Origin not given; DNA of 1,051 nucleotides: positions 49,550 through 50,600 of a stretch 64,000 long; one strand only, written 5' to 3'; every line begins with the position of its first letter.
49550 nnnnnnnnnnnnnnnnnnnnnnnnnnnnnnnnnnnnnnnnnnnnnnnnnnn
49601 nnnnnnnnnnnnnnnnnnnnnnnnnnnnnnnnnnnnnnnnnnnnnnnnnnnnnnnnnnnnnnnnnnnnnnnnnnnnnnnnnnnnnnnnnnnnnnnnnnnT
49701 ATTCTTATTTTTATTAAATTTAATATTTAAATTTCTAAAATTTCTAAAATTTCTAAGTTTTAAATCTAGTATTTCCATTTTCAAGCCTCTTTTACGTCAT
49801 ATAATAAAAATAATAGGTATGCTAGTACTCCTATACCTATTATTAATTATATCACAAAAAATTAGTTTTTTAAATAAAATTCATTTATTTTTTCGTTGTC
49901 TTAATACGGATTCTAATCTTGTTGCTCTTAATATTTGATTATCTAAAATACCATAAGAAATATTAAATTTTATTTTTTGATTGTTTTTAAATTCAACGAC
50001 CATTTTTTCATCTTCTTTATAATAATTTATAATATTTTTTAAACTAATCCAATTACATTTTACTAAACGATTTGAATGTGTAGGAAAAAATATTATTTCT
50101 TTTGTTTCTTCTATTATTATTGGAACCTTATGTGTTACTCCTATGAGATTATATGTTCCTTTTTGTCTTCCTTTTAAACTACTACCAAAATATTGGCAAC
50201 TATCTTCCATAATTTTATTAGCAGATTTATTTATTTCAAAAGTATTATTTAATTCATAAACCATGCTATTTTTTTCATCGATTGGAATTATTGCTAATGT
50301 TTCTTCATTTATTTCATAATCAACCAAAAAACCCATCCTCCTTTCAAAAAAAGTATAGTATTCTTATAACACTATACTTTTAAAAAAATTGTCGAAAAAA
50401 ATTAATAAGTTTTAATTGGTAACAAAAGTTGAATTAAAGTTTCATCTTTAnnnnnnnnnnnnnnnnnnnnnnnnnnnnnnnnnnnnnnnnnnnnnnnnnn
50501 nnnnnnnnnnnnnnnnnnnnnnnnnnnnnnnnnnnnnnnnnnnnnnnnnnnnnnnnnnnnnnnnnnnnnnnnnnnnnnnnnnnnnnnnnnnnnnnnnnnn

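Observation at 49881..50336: ComK homolog between dnaN and recF next to the origin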

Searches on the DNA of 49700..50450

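Call 47: search_rna_families(source=window, start=49700, end=50450, threshold=evalue, max_evalue=10)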
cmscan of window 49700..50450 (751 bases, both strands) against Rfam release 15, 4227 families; matches with E-value up to 10: 1.
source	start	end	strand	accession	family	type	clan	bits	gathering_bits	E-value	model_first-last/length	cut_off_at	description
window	50282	50335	-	RF00217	SNORD20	Gene; snRNA; snoRNA; CD-box;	-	18.6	43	2.8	1-80/80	no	Small nucleolar RNA SNORD20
